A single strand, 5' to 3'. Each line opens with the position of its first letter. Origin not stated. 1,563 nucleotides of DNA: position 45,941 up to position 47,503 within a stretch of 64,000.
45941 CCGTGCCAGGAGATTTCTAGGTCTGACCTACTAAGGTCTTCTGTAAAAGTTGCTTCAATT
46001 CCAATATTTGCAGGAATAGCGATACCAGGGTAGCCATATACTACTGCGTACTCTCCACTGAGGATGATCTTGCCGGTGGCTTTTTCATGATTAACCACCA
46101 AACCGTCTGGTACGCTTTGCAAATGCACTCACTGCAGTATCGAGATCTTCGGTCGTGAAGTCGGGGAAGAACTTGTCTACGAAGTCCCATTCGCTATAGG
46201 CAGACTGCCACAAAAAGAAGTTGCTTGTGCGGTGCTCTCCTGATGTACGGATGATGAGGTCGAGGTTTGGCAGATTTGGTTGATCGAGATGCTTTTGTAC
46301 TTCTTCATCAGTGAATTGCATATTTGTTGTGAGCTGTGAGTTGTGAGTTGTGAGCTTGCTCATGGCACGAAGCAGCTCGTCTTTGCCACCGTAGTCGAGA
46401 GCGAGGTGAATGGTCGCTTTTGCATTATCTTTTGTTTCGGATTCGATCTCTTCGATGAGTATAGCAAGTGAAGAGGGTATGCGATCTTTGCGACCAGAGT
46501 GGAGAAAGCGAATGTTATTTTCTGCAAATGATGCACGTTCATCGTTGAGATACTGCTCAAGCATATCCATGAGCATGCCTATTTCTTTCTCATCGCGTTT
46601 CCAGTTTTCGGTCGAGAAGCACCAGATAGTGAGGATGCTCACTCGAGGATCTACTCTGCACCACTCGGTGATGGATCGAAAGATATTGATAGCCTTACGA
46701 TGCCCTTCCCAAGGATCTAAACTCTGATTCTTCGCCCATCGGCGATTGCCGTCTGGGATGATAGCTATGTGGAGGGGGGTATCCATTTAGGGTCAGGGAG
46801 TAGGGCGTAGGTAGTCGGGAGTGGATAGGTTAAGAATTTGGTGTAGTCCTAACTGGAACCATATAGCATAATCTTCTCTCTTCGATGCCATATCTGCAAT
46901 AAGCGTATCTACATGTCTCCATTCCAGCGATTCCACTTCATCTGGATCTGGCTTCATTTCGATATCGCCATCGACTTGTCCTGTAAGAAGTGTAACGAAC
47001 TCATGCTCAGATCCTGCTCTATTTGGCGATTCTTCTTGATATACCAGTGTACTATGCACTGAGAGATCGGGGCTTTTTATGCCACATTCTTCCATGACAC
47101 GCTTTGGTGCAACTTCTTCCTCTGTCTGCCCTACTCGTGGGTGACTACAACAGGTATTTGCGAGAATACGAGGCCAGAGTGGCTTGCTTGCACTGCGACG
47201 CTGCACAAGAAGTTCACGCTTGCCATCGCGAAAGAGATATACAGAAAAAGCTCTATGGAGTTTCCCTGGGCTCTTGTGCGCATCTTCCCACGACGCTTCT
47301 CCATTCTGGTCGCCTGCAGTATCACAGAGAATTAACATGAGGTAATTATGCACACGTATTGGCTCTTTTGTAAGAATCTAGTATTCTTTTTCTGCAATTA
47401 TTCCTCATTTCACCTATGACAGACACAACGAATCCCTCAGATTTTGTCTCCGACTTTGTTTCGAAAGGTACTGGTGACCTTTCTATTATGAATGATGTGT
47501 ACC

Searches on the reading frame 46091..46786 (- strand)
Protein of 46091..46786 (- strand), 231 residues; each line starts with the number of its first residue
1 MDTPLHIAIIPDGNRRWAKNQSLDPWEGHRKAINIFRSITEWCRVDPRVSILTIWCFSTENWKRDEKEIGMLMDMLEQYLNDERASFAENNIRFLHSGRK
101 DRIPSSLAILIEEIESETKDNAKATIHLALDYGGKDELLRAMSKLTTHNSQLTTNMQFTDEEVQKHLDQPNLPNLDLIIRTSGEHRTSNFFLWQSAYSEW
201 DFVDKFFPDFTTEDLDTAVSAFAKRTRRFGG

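Call 5: search_protein_families(library=pfam, proteins=[window:46091-46786:-], max_evalue=0.01)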
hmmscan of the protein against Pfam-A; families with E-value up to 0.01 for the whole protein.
window:46091-46786:- (231 aa): 1 family
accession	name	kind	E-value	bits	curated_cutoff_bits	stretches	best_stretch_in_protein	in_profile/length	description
PF01255.24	Prenyltransf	-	6.5e-69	232.3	27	1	10-230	1-219/219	Putative undecaprenyl diphosphate synthase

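Call 6: search_protein_families(library=ncbifam, proteins=[window:46091-46786:-], max_evalue=0.01)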
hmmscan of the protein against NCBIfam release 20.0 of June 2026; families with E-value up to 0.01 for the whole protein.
window:46091-46786:- (231 aa): 16 families
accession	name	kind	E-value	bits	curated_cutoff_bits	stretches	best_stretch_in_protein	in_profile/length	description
NF011407.0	PRK14833.1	equivalog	3.5e-74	249.4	325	1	3-231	4-231/233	di-trans,poly-cis-decaprenylcistransferase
NF011405.0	PRK14830.1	equivalog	4.2e-67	226.4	304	1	3-231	22-250/251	undecaprenyl pyrophosphate synthase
NF011408.0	PRK14834.1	equivalog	6e-66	222.5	348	1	1-231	15-245/252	isoprenyl transferase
TIGR00055.1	uppS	equivalog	4.5e-64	216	109.55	1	4-230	2-228/228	polyprenyl diphosphate synthase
NF011404.0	PRK14829.1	equivalog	1.7e-59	201.2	372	1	3-231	30-258/260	isoprenyl transferase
NF011412.0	PRK14839.1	equivalog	1.9e-58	197.7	334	1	4-231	10-228/240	di-trans,poly-cis-decaprenylcistransferase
NF011406.0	PRK14831.1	subfamily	1.3e-57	194.9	375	1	3-231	23-251/256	undecaprenyl pyrophosphate synthase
NF011414.0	PRK14841.1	equivalog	1.9e-54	184.8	401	1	1-231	1-229/233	isoprenyl transferase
NF011411.0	PRK14838.1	equivalog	2.6e-52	177.6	417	1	4-230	13-237/244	isoprenyl transferase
NF011403.0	PRK14828.1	equivalog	6.1e-51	173.3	348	1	3-230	28-257/258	isoprenyl transferase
NF011415.0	PRK14842.1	equivalog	8.9e-49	166.1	360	1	3-231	8-237/241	isoprenyl transferase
NF011410.0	PRK14837.1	equivalog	9e-49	166.1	342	1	3-230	6-229/230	undecaprenyl pyrophosphate synthase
NF011409.0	PRK14835.1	equivalog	5.3e-48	163.7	425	1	3-230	45-278/279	isoprenyl transferase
NF011413.0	PRK14840.1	equivalog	3.4e-47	161.2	410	1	4-230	19-249/250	isoprenyl transferase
NF011402.0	PRK14827.1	equivalog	4.5e-47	160.8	535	1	3-230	67-294/296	decaprenyl diphosphate synthase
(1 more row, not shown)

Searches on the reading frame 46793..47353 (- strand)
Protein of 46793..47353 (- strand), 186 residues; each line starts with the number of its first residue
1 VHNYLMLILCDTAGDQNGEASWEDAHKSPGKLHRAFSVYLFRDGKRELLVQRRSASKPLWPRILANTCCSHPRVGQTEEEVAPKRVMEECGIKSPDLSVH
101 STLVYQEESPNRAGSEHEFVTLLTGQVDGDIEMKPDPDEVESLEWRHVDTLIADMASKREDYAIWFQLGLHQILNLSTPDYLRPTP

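Call 5: search_protein_families(library=pfam, proteins=[window:46793-47353:-], max_evalue=0.01)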
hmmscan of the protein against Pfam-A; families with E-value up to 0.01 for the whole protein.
window:46793-47353:- (186 aa): 1 family
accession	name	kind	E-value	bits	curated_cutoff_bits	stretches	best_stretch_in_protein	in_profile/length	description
PF00293.34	NUDIX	-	1.9e-14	54.2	21.1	1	32-162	2-130/134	NUDIX domain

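Call 6: search_protein_families(library=ncbifam, proteins=[window:46793-47353:-], max_evalue=0.01)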
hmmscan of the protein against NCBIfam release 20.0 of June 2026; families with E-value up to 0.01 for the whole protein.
window:46793-47353:- (186 aa): 4 families
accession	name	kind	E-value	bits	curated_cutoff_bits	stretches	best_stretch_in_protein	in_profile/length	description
NF002995.0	PRK03759.1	equivalog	1.5e-38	132.3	127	1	6-169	8-168/185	isopentenyl-diphosphate Delta-isomerase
TIGR02150.1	IPP_isom_1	equivalog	6e-29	100.9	105.8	1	7-167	1-156/159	isopentenyl-diphosphate delta-isomerase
NF041653.1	Nud_hyd_Meth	equivalog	3.4e-06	27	300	1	28-178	22-165/170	Nudix hydrolase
NF011922.0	PRK15393.1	equivalog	8.1e-06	25.6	152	1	32-115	37-119/182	NUDIX hydrolase YfcD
